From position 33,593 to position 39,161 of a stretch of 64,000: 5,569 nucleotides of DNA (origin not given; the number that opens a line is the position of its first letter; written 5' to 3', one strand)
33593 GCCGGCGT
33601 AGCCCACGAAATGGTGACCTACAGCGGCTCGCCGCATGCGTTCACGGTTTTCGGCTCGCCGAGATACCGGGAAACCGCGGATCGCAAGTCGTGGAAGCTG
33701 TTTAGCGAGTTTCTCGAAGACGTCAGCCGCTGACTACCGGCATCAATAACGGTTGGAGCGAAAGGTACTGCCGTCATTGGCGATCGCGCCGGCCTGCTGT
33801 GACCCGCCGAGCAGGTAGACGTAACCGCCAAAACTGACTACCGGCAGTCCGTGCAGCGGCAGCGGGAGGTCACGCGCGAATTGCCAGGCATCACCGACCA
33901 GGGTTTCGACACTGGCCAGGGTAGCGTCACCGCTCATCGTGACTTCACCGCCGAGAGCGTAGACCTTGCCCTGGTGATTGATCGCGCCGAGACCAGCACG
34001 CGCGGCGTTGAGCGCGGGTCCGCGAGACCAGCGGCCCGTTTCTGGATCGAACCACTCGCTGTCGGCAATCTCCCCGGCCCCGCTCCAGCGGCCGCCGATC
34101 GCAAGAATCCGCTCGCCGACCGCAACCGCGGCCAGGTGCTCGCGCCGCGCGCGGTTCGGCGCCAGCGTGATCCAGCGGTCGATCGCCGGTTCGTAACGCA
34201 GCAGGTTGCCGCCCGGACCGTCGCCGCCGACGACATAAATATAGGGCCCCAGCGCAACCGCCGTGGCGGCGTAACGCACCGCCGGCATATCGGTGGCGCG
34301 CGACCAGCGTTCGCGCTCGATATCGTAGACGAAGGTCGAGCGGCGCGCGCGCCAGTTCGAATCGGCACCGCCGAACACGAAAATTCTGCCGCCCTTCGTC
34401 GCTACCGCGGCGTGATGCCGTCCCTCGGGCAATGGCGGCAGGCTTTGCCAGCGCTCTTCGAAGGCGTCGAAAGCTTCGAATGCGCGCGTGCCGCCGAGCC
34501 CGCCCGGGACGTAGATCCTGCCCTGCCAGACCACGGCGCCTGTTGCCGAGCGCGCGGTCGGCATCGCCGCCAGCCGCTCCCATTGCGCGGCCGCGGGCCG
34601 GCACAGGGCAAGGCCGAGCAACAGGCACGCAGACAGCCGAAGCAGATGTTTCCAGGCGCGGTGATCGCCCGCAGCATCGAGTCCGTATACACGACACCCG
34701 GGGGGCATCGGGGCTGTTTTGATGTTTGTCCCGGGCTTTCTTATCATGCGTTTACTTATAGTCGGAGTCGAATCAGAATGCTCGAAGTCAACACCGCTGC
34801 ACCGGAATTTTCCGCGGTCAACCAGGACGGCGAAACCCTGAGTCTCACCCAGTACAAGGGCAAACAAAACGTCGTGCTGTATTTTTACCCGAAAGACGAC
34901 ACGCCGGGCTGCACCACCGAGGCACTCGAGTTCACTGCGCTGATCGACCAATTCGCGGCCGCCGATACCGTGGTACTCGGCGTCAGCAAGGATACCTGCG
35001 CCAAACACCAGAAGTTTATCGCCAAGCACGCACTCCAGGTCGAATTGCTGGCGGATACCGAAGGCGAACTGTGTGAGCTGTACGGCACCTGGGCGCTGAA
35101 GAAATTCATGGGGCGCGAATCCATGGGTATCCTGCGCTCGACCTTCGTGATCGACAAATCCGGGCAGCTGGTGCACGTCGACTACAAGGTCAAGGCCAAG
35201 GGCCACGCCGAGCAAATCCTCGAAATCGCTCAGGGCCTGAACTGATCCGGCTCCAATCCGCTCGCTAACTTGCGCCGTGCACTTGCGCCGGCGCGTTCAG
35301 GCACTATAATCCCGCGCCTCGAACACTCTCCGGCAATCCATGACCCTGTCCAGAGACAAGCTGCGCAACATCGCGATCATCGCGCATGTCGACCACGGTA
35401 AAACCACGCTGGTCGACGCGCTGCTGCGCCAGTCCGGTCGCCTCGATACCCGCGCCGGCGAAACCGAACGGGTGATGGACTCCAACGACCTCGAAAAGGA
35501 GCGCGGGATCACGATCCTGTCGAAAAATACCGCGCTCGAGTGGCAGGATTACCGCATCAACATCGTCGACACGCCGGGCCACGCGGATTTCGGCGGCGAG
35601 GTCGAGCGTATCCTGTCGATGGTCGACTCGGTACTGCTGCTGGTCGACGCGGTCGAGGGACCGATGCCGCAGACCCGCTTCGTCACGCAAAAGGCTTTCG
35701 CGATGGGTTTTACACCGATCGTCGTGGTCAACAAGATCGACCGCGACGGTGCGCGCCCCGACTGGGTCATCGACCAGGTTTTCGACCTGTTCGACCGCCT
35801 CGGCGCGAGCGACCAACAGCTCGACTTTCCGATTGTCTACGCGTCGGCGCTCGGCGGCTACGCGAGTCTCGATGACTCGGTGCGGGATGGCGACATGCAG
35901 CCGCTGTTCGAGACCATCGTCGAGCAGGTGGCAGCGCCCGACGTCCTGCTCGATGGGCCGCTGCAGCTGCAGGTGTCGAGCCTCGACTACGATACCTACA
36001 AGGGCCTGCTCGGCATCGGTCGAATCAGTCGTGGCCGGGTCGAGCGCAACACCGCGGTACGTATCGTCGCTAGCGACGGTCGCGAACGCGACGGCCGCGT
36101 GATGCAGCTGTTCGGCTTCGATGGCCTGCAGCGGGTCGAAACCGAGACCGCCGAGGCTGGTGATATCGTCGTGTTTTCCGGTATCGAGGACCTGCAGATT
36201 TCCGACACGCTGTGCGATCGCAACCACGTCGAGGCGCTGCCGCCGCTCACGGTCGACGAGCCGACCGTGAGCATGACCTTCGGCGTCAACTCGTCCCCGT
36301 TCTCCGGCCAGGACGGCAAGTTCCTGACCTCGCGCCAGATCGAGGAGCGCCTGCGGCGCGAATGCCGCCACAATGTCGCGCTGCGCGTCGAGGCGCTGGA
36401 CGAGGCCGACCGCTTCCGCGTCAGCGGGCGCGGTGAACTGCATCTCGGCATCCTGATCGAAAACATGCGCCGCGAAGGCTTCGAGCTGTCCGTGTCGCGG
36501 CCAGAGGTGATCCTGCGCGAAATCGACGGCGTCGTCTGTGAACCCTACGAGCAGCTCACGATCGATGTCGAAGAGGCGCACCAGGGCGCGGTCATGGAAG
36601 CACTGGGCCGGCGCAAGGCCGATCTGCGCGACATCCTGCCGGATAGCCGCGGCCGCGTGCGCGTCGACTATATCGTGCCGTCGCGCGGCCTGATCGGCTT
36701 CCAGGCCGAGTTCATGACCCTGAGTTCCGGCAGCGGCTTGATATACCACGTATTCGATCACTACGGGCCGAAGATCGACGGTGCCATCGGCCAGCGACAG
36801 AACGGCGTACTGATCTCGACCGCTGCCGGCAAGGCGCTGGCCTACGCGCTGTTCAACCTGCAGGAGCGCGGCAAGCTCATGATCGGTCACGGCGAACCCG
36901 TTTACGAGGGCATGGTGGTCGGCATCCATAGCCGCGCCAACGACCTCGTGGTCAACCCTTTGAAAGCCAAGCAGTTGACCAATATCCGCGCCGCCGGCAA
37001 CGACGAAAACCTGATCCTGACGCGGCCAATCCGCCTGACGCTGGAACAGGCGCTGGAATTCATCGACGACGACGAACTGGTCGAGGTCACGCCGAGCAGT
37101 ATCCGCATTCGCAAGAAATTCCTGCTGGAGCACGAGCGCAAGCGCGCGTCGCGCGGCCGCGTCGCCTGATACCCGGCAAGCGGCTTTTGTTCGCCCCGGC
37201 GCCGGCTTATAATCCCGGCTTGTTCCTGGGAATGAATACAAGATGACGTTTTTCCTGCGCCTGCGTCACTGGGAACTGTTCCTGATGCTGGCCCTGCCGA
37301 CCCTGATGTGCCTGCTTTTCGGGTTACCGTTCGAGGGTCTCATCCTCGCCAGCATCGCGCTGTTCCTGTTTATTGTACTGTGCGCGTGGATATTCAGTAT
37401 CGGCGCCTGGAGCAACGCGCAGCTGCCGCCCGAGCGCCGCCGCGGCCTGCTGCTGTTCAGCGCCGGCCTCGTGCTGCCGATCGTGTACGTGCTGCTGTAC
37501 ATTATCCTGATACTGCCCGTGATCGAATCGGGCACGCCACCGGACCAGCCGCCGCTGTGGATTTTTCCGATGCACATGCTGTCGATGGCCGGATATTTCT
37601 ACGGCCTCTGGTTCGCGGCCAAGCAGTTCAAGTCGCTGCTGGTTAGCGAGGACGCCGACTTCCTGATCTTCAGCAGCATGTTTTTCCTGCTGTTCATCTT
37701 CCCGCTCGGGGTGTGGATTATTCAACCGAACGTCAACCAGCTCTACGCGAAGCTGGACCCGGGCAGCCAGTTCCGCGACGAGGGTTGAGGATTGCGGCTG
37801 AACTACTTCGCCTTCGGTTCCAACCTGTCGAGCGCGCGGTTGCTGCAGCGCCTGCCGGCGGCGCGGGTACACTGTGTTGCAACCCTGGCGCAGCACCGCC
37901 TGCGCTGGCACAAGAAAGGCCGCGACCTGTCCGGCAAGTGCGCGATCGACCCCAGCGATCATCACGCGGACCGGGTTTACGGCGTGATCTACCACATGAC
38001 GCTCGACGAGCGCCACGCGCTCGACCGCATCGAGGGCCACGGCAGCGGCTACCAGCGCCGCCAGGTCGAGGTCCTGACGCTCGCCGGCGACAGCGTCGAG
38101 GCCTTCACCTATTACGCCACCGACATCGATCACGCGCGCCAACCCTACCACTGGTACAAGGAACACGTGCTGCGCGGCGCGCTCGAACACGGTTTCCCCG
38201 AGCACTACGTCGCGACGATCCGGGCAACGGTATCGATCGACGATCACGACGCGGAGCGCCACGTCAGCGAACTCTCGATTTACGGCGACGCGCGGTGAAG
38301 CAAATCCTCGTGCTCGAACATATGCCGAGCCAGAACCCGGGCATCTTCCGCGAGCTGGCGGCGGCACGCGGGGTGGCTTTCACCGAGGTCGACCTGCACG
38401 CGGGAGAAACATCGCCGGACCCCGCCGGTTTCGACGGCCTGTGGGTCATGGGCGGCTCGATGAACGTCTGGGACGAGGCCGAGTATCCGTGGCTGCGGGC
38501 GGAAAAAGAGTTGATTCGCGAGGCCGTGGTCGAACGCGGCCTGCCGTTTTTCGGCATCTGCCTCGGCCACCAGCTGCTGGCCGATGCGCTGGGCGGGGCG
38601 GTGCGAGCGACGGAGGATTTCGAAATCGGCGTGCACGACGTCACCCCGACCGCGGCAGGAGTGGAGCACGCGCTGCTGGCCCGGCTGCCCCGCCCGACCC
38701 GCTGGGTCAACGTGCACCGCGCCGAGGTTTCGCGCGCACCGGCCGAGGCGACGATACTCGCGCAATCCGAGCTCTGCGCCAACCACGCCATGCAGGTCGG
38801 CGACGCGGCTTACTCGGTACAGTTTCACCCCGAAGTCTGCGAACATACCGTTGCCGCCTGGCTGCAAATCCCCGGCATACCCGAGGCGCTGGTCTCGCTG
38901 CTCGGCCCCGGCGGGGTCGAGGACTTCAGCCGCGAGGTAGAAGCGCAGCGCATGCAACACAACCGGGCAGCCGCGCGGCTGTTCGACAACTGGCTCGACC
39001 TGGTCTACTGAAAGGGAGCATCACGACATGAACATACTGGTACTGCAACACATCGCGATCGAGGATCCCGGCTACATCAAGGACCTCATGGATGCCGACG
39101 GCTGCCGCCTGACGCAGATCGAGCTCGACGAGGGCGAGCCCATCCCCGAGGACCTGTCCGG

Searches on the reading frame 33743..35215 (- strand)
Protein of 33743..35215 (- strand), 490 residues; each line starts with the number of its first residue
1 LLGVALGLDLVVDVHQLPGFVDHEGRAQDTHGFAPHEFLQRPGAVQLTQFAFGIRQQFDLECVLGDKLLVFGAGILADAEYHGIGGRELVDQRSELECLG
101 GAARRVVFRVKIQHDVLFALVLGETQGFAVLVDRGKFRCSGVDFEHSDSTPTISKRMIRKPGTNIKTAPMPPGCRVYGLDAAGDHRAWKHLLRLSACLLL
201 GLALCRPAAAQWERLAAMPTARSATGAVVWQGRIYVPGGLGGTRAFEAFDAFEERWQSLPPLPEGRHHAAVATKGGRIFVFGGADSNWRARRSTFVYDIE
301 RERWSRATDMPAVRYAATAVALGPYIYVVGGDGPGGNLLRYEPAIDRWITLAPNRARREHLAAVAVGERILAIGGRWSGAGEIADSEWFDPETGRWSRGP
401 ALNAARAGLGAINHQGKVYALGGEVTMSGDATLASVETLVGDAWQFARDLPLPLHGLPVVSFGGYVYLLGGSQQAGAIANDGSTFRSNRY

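Call 13: search_protein_families(library=pfam, proteins=[window:33743-35215:-], max_evalue=0.001)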
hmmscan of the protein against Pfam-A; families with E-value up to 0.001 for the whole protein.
window:33743-35215:- (490 aa): 10 families
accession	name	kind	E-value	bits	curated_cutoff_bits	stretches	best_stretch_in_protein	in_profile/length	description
PF24681.1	Kelch_KLHDC2_KLHL20_DRC7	-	6e-35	121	50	3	260-423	47-221/221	KLHDC2/KLHL20/DRC7 Kelch-repeats domain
PF01344.31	Kelch_1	-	1.8e-31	107.7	20.1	2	266-311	2-46/46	Kelch motif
PF13964.12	Kelch_6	-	3.8e-31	106.5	25.3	2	266-311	2-47/50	Kelch motif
PF07646.21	Kelch_2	-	1.1e-19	69.7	21.3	1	266-311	2-48/48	Kelch motif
PF25210.1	Kelch_FKB95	-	1.2e-19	71.5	70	2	260-332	27-98/268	FKB95, Kelch-repeats domain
PF24996.1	NANM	-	6.1e-12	45.5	45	1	253-331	40-124/350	N-acetylneuraminate epimerase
PF24981.1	Beta-prop_ATRN-LZTR1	-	1.3e-11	44.8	50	1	266-332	149-220/289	Attractin/LZTR1 beta-propeller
PF13418.12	Kelch_4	-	1.3e-08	35.1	21.6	1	267-311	4-48/49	Galactose oxidase, central domain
PF13415.12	Kelch_3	-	1.2e-07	32.1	22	1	275-321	1-47/48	Galactose oxidase, central domain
PF07893.19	DUF1668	-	5.2e-06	26.5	23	0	245-309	133-210/336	Protein of unknown function (DUF1668)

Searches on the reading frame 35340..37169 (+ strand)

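Call 13: search_protein_families(library=pfam, proteins=[window:35340-37169:+], max_evalue=0.001)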
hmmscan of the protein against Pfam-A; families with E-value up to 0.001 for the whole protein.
window:35340-37169:+ (609 aa): 7 families
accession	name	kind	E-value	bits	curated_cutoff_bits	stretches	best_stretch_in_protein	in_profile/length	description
PF00009.33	GTP_EFTU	-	8.5e-56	189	26.5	1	7-197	2-186/188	Elongation factor Tu GTP binding domain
PF21018.2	BipA_C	-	1.3e-46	157.3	23.8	1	488-595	1-108/110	TypA/BipA C-terminal domain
PF00679.30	EFG_C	-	5.7e-19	68.4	27.9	1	399-477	2-80/89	Elongation factor G C-terminus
PF03144.31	GTP_EFTU_D2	-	5.4e-10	40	30.3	1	225-292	4-73/73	Elongation factor Tu domain 2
PF22042.2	EF-G_D2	-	3e-06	27.7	27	1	212-293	6-83/84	Elongation factor G domain 2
PF01926.29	MMR_HSR1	-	3.7e-06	27.5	21.9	1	11-132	2-113/113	50S ribosome-binding GTPase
PF14492.12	EFG_III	-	0.00013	22.4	27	1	332-381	19-69/75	Elongation Factor G, domain III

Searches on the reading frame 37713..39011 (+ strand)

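Call 13: search_protein_families(library=pfam, proteins=[window:37713-39011:+], max_evalue=0.001)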
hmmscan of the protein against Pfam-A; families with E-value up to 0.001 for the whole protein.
window:37713-39011:+ (432 aa): 2 families
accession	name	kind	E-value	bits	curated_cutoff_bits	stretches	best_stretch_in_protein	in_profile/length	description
PF00117.34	GATase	-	1.1e-20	74.5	22.8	1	236-376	39-174/190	Glutamine amidotransferase class-I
PF07722.19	Peptidase_C26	-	1.6e-07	31.8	20.5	1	264-374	94-219/219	Peptidase C26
